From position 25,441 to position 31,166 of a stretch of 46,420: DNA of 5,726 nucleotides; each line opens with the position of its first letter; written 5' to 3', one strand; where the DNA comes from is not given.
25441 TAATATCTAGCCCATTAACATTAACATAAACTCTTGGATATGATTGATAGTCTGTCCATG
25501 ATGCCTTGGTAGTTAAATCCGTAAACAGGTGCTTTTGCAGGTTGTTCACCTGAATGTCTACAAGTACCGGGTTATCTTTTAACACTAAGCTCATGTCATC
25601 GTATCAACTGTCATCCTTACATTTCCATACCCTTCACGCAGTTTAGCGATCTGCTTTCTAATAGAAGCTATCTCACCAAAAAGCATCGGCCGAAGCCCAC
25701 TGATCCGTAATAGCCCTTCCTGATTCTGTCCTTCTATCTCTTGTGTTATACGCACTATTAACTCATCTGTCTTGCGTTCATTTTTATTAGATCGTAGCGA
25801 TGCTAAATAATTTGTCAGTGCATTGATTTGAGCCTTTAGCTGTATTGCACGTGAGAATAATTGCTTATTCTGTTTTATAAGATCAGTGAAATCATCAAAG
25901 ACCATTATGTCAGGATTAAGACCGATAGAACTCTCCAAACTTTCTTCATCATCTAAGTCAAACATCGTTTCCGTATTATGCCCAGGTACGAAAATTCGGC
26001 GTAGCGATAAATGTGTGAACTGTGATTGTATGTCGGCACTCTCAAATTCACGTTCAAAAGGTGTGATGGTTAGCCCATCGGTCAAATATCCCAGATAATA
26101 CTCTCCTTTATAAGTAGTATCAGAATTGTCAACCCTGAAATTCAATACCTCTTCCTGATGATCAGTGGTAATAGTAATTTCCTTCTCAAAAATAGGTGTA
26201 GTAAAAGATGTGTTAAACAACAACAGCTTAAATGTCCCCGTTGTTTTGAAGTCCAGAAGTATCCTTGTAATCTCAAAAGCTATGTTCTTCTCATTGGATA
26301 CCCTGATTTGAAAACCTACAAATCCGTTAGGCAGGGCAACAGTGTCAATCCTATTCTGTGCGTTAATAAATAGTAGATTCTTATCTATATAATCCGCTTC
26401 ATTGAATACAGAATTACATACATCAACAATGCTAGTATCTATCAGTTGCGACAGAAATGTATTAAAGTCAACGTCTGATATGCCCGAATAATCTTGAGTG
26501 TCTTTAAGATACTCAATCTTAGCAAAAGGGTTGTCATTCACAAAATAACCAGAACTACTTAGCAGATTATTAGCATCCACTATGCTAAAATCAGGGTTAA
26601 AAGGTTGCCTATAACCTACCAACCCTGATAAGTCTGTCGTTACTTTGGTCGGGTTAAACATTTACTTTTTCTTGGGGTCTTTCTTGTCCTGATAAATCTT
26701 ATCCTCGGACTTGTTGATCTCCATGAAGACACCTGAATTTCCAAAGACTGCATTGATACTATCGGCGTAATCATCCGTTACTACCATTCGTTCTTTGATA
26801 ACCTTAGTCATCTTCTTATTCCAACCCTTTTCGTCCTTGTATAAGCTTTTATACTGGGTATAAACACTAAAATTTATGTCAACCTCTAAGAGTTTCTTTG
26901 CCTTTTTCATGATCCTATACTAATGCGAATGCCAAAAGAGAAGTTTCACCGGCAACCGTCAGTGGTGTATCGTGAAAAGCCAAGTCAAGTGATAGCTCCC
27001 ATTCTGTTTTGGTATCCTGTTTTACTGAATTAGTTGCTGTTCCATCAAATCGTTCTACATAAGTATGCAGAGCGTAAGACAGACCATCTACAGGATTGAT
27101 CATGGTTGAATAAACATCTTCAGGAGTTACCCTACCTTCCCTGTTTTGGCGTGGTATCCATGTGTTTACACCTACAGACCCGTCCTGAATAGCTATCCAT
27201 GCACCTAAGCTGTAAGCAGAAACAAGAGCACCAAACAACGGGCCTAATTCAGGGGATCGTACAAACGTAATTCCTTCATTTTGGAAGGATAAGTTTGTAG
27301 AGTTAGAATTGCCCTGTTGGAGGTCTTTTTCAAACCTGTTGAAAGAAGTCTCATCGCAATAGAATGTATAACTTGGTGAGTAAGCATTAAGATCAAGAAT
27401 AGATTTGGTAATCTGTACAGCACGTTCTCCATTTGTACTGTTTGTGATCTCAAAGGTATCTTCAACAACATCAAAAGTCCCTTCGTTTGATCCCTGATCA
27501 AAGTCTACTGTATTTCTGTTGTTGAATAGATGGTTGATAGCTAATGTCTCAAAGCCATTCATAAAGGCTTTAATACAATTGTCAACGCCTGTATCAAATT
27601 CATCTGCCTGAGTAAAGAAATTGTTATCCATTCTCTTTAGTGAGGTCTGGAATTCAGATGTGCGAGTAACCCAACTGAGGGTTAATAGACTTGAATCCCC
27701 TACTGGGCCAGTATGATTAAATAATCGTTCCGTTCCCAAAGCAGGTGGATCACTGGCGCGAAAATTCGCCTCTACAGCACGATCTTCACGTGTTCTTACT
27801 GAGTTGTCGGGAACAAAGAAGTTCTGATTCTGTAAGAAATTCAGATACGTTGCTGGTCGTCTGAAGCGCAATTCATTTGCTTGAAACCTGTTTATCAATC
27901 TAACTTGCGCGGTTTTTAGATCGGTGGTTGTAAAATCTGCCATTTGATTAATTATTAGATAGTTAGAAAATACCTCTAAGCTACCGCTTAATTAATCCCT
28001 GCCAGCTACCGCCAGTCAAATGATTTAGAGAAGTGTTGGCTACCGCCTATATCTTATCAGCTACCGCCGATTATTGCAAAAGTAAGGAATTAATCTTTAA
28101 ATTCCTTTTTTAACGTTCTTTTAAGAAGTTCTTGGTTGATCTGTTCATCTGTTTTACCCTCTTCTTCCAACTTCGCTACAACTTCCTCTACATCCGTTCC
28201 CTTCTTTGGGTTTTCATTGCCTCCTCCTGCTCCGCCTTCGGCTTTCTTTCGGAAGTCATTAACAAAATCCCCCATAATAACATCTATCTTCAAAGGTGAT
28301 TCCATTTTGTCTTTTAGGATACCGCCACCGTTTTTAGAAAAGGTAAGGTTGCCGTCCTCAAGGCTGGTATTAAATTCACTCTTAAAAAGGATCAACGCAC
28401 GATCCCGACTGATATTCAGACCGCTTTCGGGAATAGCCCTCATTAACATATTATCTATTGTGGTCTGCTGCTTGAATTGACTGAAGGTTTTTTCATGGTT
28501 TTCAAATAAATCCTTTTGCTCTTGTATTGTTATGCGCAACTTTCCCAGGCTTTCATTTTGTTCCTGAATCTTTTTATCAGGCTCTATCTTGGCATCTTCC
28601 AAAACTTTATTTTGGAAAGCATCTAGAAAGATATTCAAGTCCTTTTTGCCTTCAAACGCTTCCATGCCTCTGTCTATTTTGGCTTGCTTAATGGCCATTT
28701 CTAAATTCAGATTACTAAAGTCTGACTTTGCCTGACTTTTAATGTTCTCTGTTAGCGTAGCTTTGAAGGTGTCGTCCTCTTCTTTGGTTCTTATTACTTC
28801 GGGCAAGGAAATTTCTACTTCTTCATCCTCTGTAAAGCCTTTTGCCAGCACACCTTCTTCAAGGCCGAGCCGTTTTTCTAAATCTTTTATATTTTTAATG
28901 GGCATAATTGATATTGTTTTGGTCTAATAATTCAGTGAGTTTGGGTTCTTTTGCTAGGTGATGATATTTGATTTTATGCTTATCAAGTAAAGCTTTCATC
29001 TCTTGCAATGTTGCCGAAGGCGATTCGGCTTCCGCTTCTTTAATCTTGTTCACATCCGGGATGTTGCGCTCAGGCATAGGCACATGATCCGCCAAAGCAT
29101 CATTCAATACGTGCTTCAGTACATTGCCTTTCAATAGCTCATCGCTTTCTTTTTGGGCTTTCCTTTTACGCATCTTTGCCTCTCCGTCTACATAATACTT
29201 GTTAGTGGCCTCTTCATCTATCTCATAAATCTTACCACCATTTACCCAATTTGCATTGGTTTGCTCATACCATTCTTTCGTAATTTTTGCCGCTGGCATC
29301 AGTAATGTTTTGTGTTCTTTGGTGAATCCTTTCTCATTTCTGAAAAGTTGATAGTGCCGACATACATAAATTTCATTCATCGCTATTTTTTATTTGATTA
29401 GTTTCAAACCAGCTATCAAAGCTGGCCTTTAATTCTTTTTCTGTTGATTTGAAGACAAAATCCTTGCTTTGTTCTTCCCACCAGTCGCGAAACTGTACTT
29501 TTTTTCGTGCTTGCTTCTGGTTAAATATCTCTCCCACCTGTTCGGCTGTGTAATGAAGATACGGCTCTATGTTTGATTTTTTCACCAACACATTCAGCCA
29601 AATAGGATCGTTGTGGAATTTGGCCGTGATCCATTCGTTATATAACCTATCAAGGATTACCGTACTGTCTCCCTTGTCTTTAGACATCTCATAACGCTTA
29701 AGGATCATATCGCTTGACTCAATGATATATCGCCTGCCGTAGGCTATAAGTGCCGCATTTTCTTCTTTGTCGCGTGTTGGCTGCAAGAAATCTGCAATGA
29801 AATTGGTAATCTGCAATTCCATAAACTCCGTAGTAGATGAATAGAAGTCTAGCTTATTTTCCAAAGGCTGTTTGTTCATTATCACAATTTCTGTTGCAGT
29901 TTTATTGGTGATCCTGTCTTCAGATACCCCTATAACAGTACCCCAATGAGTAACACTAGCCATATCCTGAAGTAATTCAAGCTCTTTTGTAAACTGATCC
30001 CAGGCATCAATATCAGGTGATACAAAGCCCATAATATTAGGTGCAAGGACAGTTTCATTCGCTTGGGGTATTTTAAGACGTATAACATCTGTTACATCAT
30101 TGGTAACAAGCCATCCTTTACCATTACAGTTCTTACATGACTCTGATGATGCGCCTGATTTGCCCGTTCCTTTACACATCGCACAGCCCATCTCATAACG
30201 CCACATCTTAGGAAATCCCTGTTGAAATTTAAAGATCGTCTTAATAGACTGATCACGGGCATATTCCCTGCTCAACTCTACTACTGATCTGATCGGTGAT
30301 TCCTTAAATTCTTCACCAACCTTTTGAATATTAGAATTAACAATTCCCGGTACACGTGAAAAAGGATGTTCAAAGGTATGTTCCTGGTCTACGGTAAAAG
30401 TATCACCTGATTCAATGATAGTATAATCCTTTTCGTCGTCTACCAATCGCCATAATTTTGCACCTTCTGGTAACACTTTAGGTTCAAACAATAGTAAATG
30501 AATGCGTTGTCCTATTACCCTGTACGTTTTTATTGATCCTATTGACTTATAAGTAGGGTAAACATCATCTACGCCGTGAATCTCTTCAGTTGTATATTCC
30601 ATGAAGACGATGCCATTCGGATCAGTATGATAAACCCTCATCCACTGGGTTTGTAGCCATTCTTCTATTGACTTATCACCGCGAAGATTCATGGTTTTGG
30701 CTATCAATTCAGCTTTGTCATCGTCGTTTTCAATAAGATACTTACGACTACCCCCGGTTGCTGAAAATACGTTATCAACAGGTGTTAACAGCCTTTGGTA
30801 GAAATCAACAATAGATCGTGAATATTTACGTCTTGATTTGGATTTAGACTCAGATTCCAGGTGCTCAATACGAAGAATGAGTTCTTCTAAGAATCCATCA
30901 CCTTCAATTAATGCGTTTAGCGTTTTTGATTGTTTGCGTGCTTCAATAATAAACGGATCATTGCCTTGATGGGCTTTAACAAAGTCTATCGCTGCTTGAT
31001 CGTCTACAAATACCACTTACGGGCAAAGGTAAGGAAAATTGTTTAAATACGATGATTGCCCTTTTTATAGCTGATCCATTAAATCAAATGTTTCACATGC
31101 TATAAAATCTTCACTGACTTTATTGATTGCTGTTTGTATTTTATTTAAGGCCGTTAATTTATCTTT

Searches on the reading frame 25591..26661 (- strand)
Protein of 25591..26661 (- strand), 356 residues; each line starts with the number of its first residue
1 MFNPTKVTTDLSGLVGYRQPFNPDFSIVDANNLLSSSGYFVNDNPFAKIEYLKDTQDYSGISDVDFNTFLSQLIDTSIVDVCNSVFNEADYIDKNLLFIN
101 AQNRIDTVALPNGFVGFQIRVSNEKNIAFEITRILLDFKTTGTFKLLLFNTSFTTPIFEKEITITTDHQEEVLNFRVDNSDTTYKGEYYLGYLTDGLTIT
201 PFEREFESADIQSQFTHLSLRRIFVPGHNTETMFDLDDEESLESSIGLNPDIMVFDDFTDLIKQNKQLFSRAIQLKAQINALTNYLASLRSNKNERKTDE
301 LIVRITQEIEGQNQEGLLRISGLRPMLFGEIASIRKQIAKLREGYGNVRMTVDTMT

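Call 87: search_protein_families(library=pfam, proteins=[window:25591-26661:-], max_evalue=0.01)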
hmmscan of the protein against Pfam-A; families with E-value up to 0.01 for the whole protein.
window:25591-26661:- (356 aa): 1 family
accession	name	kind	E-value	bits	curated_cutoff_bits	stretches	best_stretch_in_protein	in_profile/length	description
PF20994.3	CENPU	-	0.006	16.7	27.8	0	255-301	77-123/200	CENPU protein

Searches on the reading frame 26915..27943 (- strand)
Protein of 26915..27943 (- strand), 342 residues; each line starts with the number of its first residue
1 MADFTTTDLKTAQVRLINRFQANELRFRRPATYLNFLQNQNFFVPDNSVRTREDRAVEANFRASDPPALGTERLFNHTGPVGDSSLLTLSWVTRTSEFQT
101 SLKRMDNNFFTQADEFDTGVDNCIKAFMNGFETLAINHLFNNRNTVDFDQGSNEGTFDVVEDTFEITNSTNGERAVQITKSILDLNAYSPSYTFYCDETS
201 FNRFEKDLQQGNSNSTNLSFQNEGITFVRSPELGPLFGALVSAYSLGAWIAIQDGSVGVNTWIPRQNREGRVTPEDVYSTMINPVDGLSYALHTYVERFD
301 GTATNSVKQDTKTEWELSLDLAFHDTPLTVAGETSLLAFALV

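Call 9: search_protein_families(library=phrogs, proteins=[window:26915-27943:-])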
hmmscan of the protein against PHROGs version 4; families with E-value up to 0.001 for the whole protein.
window:26915-27943:- (342 aa): 1 family
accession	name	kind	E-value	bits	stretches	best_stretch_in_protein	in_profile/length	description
phrog_7231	-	head and packaging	7e-18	65.7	1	7-324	6-327/349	virion structural protein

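Call 12: find_related_loci(query=window:26915-27943:-, collection=viral_contigs, flank=10000)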
Query window:26915-27943:- (342 aa) in viral_contigs; peptide patterns used: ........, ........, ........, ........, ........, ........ (x = any residue, [..] = any of these).
8 stretches matched a pattern, but none encodes a relative of the query by tblastn (E <= 1e-3).

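Call 20: find_related_loci(query=window:26915-27943:-, collection=metagenome_contigs, flank=10000)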
Query window:26915-27943:- (342 aa) in metagenome_contigs; peptide patterns used: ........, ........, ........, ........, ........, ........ (x = any residue, [..] = any of these).
202 stretches matched a pattern; 1 encode a relative of the query (tblastn E <= 1e-3); 1 distinct loci.
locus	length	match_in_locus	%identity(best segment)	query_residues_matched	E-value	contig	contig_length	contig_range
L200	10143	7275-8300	99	1-342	0e+0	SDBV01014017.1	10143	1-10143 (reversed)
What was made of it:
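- Tried and rejected: The metagenome scan found only strain B (call 20).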

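Call 21: find_related_loci(query=window:26915-27943:-, collection=genome_contigs, flank=10000)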
Query window:26915-27943:- (342 aa) in genome_contigs; peptide patterns used: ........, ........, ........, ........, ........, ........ (x = any residue, [..] = any of these).
72 stretches matched a pattern, but none encodes a relative of the query by tblastn (E <= 1e-3).

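Call 26: find_homologous_proteins(query=window:26915-27943:-)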
Query window:26915-27943:- (342 aa): 129 proteins with E <= 0.001 among 1937 candidates; the best 120 are listed.
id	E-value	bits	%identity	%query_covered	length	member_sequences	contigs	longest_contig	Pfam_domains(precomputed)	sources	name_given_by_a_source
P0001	3.5e-226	767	100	100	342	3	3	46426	-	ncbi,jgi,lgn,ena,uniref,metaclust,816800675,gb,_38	ncbi:hypothetical protein LCGC14_0370760 [marine sediment metagenome]|uniref:Uncharacterized protein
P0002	6.3e-104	365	50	100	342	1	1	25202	-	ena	-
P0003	1.0e-99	351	50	100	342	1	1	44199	-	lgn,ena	-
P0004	2.5e-96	340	48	100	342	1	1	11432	-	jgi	jgi:hypothetical protein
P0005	1.6e-95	338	49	100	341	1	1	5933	-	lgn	-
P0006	9.0e-95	335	48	100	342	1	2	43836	-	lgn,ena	-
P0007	4.4e-94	333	49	100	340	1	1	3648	-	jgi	jgi:hypothetical protein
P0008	4.4e-94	333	48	100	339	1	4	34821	-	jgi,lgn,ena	-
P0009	9.7e-94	332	48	100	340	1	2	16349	-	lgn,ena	-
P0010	1.7e-93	331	48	100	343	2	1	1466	-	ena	-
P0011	2.0e-93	331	48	100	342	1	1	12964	-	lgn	-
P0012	3.1e-92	327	47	100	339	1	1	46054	-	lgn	-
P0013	1.0e-90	322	45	100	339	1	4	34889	-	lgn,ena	-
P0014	1.3e-90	322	48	100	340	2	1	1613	-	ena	-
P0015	1.3e-90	322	47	100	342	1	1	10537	-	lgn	-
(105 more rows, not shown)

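Call 28: find_encoding_contigs(protein=P0003, flank=10000, max_places=1)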
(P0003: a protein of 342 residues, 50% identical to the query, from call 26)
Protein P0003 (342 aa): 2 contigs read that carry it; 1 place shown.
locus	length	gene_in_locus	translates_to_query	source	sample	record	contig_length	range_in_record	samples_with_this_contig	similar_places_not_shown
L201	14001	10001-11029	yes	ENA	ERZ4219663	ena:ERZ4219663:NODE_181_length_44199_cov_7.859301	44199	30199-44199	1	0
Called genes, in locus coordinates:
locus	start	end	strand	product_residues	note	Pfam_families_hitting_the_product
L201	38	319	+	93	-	-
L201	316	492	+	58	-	-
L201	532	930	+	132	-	-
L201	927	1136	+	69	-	-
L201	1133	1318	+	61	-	-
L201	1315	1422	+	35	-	-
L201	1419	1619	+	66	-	-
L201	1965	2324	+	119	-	-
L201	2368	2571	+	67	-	-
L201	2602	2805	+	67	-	-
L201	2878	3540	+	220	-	-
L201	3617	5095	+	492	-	PF03237:Terminase_6N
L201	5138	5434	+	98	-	-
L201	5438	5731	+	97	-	-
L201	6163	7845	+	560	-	-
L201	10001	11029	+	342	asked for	-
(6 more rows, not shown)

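Call 29: find_encoding_contigs(protein=P0002, flank=10000, max_places=1)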
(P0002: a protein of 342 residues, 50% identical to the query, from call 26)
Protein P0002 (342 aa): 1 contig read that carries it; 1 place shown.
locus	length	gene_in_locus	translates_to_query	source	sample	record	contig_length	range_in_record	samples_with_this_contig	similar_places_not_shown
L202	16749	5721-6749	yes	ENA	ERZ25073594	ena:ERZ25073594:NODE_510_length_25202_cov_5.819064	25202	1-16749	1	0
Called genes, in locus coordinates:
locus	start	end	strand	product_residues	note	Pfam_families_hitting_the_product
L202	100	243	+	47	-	-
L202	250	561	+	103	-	-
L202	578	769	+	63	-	-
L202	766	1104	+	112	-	-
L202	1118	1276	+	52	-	-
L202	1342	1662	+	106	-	-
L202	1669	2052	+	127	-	PF09643:YopX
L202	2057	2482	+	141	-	-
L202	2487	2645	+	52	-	-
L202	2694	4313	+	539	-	-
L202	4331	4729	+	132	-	-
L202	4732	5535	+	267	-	-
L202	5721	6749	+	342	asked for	-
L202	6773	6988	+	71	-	-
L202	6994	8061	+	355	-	-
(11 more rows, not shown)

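Call 30: find_encoding_contigs(protein=P0006, flank=10000, max_places=1)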
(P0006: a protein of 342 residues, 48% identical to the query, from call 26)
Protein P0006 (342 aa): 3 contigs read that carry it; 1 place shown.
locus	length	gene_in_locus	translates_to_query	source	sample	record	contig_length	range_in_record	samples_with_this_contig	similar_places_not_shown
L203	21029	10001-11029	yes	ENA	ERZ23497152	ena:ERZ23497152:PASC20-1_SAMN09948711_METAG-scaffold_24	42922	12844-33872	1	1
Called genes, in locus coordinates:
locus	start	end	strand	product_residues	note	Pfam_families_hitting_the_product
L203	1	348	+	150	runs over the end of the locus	-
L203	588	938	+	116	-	-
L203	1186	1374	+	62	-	-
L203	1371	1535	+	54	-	-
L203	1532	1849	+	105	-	-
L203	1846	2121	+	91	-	-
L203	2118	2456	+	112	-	-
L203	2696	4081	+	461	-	PF03237:Terminase_6N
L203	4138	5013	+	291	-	PF13793:Pribosyltran_N (weak), PF14572:Pribosyl_synth (weak)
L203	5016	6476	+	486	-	PF18127:NAMPT_N (weak), PF04095:NAPRTase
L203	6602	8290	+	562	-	-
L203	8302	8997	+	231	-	-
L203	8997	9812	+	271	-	-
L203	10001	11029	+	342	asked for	-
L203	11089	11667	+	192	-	-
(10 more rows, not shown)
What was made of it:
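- Relatives carry quite different genes here (calls 28-30).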

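Call 39: find_related_loci(query=A2, collection=viral_contigs, flank=10000)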
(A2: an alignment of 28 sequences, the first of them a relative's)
Query A2 (342 aa) in viral_contigs; peptide patterns used: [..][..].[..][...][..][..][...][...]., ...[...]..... (x = any residue, [..] = any of these).
128 stretches matched a pattern; 120 encode a relative of the query (tblastn E <= 1e-3); the best 80 are kept; 80 distinct loci.
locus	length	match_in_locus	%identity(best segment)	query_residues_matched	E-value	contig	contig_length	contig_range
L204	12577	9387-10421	49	1-342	7e-101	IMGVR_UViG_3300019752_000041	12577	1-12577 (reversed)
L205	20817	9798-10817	48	1-342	3e-97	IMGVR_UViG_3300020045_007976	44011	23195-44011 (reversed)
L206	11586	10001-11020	48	1-342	5e-97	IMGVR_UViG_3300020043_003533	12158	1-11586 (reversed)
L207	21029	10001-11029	48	1-342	1e-96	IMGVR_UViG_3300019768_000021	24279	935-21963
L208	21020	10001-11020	48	1-342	2e-96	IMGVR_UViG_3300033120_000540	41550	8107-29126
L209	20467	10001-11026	48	1-342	8e-96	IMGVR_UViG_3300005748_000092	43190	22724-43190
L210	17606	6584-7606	48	1-342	8e-96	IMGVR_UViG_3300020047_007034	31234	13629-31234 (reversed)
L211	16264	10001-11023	47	1-342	2e-95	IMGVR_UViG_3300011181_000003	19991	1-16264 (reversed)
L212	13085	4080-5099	46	1-342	2e-93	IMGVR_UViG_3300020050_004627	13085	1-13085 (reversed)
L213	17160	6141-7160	44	1-342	2e-92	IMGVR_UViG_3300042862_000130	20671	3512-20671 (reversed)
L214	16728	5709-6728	44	1-342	3e-92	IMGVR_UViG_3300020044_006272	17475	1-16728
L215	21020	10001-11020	45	1-342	1e-91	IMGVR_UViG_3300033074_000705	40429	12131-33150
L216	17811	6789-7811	48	1-342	1e-91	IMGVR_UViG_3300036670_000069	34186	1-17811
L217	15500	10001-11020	46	1-342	2e-91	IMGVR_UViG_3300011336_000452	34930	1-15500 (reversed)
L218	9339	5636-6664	45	1-342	4e-91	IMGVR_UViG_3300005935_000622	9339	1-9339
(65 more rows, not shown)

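Call 75: search_dna_similar(query=window:26915-27943:-, collection=phages, mode=protein, max_rows=25)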
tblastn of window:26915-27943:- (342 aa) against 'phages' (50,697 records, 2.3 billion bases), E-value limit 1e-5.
Records with a match: 2; places in all: 2; records where one place covers at least 80% of the query: 2.
Best place of each record, by identity: <60% 2.
By first word of the organism name: Rhodobacteraceae 1; Pseudanabaena 1.
By host as written in the record: - 1; Pseudanabaena sp. 1.
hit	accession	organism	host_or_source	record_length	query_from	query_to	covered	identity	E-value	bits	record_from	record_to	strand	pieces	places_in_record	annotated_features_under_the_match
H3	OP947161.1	Rhodobacteraceae phage LS06-2018-MD05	-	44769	2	342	100%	27.1%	2e-18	92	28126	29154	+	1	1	virion structural protein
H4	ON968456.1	Pseudanabaena phage Pan5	Pseudanabaena sp.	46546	1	342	100%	25.5%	7e-20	97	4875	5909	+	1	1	major capsid protein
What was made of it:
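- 26915..27943 (-): Putative major capsid protein gene. Calls 9, 26 and 75.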

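Call 76: find_related_loci(query=A2, collection=genome_contigs, flank=10000)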
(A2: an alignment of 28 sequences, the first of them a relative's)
Query A2 (342 aa) in genome_contigs; peptide patterns used: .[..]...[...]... (x = any residue, [..] = any of these).
24 stretches matched a pattern; 17 encode a relative of the query (tblastn E <= 1e-3); 17 distinct loci.
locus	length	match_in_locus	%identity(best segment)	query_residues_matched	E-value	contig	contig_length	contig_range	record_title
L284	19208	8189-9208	47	1-342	4e-95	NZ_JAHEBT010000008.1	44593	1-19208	MAG: Flavobacterium sp. isolate Ww15 NODE_732_length_44593_cov_33.386423, whole genome shotgun sequence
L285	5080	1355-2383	43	1-342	5e-92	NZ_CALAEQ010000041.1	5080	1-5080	MAG: uncultured Lutibacter sp. isolate ERR2206771_bin.176_CONCOCT_v1.1_MAG ERZ888641.14627, whole genome shotgun sequenc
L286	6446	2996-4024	42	1-342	1e-88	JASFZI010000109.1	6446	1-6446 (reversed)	MAG: Candidatus Gracilibacteria bacterium isolate MAY_MAG_00021 ALL_000000014779, whole genome shotgun sequence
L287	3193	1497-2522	44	1-342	3e-87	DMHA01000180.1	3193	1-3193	MAG TPA_asm: Flavobacterium sp. isolate UBA8409 contig_23108, whole genome shotgun sequence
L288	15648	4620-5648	43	1-342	4e-86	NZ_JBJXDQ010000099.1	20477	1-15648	MAG: Flavobacterium sp. isolate R.bin.25 k127_931092, whole genome shotgun sequence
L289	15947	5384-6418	43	1-342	1e-85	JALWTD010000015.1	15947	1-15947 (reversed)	MAG: Flavobacteriaceae bacterium isolate M2_metabat2_scaf2bin.147 M2_NODE_4180_length_15947_cov_7.109418, whole genome s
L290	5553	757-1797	39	1-342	3e-63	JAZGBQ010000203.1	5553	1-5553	MAG: Candidatus Neomarinimicrobiota bacterium isolate SCS2bin.2 SCS2bin.2_203, whole genome shotgun sequence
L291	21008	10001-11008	35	1-340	1e-51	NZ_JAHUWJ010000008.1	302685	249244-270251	Chitinophaga sp. sic0106 NODE_8_length_302685_cov_40.768788, whole genome shotgun sequence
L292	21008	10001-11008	32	1-340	3e-45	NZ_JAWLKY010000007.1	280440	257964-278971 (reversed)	Chitinophaga sp. YIM B06452 Scaffold7, whole genome shotgun sequence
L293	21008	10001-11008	32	1-340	5e-45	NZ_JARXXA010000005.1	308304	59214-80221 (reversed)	Parabacteroides sp. PH5-46 Ga0505210_05, whole genome shotgun sequence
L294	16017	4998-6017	31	1-340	1e-44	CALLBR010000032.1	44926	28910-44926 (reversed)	MAG: uncultured bacterium isolate L1_Bin_Bin_28_sub_1 genome assembly, contig: c_000000381883, whole genome shotgun sequ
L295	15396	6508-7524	32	1-342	1e-47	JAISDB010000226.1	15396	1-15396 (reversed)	MAG: Prevotellaceae bacterium isolate Gx485_bin110 k119_2275635, whole genome shotgun sequence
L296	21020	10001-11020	29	1-342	1e-36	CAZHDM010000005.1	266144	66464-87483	MAG TPA_asm: uncultured Flavipsychrobacter sp. isolate binchicken_co237_91 genome assembly, contig: NODE_34_length_26614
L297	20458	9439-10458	47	1-342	2e-94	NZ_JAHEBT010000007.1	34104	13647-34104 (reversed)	MAG: Flavobacterium sp. isolate Ww15 NODE_1188_length_34104_cov_53.440191, whole genome shotgun sequence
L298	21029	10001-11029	29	1-341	8e-32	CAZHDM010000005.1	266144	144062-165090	MAG TPA_asm: uncultured Flavipsychrobacter sp. isolate binchicken_co237_91 genome assembly, contig: NODE_34_length_26614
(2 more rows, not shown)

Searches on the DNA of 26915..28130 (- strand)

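Call 47: search_rna_families(sources=[L212, L219, L250, L233, L275, L203, L245], threshold=gathering)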
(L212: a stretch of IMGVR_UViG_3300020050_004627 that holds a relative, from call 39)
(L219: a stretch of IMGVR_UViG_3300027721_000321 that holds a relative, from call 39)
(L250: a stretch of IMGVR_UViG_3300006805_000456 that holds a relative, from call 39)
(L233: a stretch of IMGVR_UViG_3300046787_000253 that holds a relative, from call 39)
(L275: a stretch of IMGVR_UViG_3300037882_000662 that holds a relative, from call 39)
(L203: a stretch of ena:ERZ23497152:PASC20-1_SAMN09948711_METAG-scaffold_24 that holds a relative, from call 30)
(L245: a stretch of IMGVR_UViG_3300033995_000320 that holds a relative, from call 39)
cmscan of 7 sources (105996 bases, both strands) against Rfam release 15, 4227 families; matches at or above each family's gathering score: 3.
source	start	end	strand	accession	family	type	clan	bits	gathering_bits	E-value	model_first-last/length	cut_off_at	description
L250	5311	5383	+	RF00005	tRNA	Gene; tRNA;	CL00001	59.1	29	5.1e-10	1-71/71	no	tRNA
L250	5390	5462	+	RF00005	tRNA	Gene; tRNA;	CL00001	58.7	29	6.9e-10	1-71/71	no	tRNA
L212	3674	3705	+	RF02914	DUF805b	Cis-reg;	CL00115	41.5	35.6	3.7e-08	1-35/35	no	DUF805b RNA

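Call 58: search_rna_families(source=window, start=27900, end=28130, threshold=evalue, max_evalue=5)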
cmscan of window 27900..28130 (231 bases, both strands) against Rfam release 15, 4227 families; matches with E-value up to 5: 3.
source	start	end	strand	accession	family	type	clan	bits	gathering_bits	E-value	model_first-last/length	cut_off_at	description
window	28061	28125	+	RF00268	snoZ7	Gene; snRNA; snoRNA; CD-box;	CL00057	22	43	0.084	1-78/78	no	Small nucleolar RNA snoZ7/snoR77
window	28077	28112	+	RF01102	PK1-TEV_CVMV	Cis-reg; leader;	-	17.8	40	1.8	1-37/37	no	5'-leader pseudoknot of TEV/CVMV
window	28076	28128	+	RF02761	sR084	Gene; sRNA;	-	12.8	95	4.8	1-78/78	no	sR084 sRNA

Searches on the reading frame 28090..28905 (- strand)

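Call 9: search_protein_families(library=phrogs, proteins=[window:28090-28905:-])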
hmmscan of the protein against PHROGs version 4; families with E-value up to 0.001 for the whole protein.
window:28090-28905:- (271 aa): 1 family
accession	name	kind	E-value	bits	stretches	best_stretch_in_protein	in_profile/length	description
phrog_30432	-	unknown function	1.8e-21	77.7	1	37-248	41-239/272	-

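Call 87: search_protein_families(library=pfam, proteins=[window:28090-28905:-], max_evalue=0.01)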
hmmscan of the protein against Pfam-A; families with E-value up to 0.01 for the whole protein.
window:28090-28905:- (271 aa): 0 families

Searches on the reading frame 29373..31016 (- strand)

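Call 9: search_protein_families(library=phrogs, proteins=[window:29373-31016:-])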
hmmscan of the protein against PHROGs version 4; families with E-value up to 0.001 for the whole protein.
window:29373-31016:- (547 aa): 1 family
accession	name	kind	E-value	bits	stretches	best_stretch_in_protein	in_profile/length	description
phrog_7376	-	head and packaging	6.8e-36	124.9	1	57-512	65-529/576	portal protein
